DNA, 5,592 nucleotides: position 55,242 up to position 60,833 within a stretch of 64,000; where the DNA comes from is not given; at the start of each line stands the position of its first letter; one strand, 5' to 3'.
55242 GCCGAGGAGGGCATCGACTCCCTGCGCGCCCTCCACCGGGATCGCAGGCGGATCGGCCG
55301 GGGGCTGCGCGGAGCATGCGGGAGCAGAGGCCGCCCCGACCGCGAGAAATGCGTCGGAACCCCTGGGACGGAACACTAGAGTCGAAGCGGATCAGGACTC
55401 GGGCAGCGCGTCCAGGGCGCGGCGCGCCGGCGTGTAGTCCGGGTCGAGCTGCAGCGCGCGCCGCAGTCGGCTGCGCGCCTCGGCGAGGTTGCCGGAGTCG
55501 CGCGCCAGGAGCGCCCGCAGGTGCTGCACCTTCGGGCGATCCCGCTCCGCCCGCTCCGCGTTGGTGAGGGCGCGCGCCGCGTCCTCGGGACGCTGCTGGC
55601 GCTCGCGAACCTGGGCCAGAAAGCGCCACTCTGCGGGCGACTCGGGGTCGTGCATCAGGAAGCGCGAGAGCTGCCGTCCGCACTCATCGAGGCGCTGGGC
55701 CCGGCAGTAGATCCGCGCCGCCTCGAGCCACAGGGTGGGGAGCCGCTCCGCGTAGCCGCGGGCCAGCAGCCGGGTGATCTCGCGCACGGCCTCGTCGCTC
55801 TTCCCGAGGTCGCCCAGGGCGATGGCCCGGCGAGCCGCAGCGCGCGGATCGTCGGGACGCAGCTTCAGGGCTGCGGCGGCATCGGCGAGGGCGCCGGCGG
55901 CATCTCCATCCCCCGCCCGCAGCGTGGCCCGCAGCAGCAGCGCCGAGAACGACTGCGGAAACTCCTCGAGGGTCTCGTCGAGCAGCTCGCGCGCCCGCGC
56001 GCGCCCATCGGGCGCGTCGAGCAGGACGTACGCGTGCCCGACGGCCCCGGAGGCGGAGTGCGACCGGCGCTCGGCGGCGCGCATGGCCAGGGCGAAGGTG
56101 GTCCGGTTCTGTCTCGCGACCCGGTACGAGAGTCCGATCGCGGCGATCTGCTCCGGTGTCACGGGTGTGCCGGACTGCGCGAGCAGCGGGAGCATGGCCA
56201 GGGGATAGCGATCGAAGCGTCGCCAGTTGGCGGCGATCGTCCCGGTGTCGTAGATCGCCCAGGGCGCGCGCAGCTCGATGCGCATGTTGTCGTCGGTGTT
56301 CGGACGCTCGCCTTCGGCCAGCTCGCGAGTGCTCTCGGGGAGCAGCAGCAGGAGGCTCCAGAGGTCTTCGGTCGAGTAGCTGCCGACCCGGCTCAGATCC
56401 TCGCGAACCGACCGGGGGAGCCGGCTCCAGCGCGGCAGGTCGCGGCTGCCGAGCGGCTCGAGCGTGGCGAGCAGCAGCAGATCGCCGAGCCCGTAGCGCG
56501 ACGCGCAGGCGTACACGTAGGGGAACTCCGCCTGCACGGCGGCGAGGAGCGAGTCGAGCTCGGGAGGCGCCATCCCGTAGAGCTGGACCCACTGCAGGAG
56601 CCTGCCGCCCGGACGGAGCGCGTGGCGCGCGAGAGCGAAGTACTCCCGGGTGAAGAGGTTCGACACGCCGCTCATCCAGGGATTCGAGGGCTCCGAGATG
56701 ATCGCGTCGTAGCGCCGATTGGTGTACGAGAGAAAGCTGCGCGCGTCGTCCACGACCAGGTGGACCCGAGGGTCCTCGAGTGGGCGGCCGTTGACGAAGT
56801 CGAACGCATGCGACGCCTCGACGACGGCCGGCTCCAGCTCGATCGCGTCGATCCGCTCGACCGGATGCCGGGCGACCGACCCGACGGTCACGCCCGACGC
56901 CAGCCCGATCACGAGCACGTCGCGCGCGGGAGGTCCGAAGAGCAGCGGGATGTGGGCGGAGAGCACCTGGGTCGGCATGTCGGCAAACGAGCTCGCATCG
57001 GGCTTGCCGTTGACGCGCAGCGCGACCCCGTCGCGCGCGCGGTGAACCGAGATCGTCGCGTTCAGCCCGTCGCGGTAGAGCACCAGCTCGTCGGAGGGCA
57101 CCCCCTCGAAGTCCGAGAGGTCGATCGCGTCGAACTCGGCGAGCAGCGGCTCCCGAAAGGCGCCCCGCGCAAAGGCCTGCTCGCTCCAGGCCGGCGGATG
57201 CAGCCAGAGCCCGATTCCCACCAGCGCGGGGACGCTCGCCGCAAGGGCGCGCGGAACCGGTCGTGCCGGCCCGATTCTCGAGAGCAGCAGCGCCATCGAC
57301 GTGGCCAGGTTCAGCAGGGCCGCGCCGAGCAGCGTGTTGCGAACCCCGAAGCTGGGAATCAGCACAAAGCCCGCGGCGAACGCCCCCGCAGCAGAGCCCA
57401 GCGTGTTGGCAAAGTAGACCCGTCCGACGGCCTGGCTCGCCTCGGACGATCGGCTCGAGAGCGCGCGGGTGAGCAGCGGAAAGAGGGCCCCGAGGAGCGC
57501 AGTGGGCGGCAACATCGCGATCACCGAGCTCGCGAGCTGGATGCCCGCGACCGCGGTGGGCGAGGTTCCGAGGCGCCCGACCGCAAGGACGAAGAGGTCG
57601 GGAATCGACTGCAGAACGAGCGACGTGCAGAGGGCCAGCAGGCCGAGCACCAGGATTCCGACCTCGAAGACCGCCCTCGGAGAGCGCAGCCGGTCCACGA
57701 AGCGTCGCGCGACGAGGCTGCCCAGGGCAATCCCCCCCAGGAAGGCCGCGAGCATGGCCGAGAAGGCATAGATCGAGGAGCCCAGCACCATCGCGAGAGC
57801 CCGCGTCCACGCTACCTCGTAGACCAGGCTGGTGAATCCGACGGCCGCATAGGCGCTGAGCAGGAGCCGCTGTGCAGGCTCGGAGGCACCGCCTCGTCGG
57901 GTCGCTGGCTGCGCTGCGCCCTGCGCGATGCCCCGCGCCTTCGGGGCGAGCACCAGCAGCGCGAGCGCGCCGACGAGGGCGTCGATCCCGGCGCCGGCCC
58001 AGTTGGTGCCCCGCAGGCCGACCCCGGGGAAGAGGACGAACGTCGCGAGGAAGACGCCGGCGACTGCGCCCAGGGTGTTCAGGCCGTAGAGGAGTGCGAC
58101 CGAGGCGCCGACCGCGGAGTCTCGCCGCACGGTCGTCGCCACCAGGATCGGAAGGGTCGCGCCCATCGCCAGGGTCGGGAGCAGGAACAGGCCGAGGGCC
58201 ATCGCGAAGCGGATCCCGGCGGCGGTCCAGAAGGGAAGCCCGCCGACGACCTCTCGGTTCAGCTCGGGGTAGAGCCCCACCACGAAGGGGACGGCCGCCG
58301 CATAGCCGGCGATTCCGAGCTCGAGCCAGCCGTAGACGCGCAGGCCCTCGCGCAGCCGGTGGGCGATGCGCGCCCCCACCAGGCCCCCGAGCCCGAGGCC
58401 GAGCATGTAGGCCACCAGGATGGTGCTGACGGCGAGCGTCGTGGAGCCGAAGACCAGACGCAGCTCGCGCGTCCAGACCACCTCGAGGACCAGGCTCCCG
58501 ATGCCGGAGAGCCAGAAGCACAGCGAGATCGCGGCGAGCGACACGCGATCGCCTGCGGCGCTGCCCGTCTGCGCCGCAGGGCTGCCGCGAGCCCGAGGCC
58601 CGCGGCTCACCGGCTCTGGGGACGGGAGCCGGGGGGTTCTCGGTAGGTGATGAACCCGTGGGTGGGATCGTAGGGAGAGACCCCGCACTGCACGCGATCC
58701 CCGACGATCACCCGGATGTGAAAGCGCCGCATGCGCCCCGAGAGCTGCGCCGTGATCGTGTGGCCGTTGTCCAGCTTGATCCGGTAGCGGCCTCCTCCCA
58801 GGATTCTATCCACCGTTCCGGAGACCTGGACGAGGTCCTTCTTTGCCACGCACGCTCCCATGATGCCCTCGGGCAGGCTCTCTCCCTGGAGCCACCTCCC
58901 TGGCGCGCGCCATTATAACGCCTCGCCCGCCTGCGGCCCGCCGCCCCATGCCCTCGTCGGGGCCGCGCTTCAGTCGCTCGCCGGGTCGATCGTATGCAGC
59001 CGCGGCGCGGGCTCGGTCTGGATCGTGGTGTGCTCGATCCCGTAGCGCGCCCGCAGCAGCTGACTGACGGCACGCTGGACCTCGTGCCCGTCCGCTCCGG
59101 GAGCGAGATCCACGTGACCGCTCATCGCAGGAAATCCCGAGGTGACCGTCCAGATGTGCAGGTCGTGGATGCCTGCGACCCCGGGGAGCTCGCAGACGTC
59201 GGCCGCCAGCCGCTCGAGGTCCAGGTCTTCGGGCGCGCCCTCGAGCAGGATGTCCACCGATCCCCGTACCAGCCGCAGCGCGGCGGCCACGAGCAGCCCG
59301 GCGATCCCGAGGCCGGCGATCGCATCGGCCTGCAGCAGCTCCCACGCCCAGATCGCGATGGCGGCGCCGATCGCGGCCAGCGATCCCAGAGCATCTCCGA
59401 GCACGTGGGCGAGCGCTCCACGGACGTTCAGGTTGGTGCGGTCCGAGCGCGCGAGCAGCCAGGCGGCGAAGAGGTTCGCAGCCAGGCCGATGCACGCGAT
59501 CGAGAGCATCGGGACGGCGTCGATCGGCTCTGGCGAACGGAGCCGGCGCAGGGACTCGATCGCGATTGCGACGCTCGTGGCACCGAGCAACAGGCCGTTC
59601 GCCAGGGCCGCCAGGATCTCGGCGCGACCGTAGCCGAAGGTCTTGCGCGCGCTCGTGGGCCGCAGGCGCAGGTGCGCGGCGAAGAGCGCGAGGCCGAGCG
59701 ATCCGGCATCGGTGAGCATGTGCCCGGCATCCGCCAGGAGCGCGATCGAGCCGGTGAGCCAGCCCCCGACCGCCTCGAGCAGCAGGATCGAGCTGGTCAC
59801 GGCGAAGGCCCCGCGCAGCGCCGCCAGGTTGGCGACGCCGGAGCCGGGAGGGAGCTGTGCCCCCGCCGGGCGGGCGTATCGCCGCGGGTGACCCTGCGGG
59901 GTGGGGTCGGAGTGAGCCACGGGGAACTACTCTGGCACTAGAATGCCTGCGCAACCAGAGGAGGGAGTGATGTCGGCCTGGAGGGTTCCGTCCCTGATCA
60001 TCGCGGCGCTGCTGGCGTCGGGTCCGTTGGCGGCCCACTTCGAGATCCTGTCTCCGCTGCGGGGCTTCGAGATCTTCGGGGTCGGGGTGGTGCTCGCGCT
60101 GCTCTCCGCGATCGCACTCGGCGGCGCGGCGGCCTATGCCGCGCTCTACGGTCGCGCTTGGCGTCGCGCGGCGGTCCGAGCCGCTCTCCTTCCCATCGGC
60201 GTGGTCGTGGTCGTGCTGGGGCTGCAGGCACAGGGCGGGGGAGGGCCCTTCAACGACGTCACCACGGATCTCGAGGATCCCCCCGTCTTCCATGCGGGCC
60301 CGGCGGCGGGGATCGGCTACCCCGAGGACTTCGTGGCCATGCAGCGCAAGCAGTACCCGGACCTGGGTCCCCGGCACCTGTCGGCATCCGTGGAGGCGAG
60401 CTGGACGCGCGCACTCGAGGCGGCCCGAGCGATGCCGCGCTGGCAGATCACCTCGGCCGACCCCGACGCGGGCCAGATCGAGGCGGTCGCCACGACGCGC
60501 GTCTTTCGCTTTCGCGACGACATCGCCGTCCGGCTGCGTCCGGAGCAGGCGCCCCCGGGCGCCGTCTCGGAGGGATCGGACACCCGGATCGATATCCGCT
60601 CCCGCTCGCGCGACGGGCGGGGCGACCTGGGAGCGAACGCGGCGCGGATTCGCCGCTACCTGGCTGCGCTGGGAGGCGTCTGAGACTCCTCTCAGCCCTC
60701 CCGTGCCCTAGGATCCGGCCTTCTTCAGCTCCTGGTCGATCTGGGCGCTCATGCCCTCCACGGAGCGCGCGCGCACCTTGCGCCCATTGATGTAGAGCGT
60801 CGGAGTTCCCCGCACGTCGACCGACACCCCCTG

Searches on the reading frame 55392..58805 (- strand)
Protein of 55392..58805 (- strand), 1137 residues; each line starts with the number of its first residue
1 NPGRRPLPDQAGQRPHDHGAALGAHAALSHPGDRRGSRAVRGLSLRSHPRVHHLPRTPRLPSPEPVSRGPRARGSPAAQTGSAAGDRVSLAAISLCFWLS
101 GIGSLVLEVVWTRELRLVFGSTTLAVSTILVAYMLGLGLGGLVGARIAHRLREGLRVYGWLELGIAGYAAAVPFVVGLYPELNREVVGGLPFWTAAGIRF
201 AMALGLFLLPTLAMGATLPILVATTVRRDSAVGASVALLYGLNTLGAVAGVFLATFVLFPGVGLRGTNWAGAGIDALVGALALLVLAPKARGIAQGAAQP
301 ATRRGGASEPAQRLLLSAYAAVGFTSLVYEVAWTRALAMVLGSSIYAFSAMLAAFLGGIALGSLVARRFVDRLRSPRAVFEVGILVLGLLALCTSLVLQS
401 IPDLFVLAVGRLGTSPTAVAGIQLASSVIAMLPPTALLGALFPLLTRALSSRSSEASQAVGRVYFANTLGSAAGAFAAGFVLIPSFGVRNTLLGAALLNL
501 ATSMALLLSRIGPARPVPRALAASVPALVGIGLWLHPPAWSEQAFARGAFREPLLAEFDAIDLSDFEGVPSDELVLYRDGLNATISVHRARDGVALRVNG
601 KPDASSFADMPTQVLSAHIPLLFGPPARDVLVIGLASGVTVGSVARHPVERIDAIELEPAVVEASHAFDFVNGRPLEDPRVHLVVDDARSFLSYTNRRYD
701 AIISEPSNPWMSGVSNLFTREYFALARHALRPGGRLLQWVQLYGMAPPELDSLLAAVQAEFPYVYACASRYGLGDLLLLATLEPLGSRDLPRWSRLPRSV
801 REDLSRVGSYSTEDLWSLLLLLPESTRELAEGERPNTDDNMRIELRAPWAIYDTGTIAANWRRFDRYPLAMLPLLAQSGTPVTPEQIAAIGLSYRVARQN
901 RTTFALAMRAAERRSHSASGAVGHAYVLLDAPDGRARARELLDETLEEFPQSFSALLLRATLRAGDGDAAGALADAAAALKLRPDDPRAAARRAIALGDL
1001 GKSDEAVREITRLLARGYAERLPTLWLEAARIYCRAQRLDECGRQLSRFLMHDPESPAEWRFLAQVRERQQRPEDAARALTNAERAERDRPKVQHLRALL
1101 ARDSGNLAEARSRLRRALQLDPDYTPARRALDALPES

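Call 92: search_protein_families(library=pfam, proteins=[window:55392-58805:-], max_evalue=0.0001)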
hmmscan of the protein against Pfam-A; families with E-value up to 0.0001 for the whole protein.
window:55392-58805:- (1137 aa): 8 families
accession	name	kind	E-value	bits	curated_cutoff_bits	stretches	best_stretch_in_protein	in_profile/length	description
PF01564.23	Spermine_synth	-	3.7e-17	62.9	22.9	1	617-736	9-128/186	Spermine/spermidine synthase domain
PF14559.12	TPR_19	-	8.7e-10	39.2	25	0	1102-1131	2-31/68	Tetratricopeptide repeat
PF13432.12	TPR_16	-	9.6e-10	39.2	32.7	0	1063-1124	3-64/65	Tetratricopeptide repeat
PF07719.23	TPR_2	-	7.2e-09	35.5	27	0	1092-1124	2-34/34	Tetratricopeptide repeat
PF13428.12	TPR_14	-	1e-08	35.4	23.5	0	1092-1131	2-41/44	Tetratricopeptide repeat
PF23914.1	TPR_CcmH_CycH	-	1.1e-05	25.8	42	0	1048-1124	41-120/158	Cytochrome c-type biogenesis protein H TPR domain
PF13429.12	TPR_15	-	4.5e-05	23.4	26.2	0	945-1077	138-268/280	Tetratricopeptide repeat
PF25063.1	ARM_TT21_C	-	9.6e-05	22.8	35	0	999-1126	70-199/209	Tetratricopeptide repeat protein 21 C-terminal ARM domain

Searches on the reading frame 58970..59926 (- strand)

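Call 92: search_protein_families(library=pfam, proteins=[window:58970-59926:-], max_evalue=0.0001)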
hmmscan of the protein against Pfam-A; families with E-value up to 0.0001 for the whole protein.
window:58970-59926:- (318 aa): 2 families
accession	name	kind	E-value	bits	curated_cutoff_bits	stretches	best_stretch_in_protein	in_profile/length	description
PF01545.26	Cation_efflux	-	7.2e-39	134.1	26.6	1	40-228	4-198/198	Cation efflux family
PF16916.11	ZT_dimer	-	9.3e-15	54.9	26.7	1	232-306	1-77/78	Dimerisation domain of Zinc Transporter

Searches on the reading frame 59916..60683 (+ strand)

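Call 92: search_protein_families(library=pfam, proteins=[window:59916-60683:+], max_evalue=0.0001)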
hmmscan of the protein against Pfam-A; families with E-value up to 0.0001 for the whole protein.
window:59916-60683:+ (255 aa): 1 family
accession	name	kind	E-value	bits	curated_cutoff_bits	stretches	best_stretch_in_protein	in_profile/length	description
PF07386.16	DUF1499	-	1.8e-22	80.3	22.6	1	114-252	1-114/114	Protein of unknown function (DUF1499)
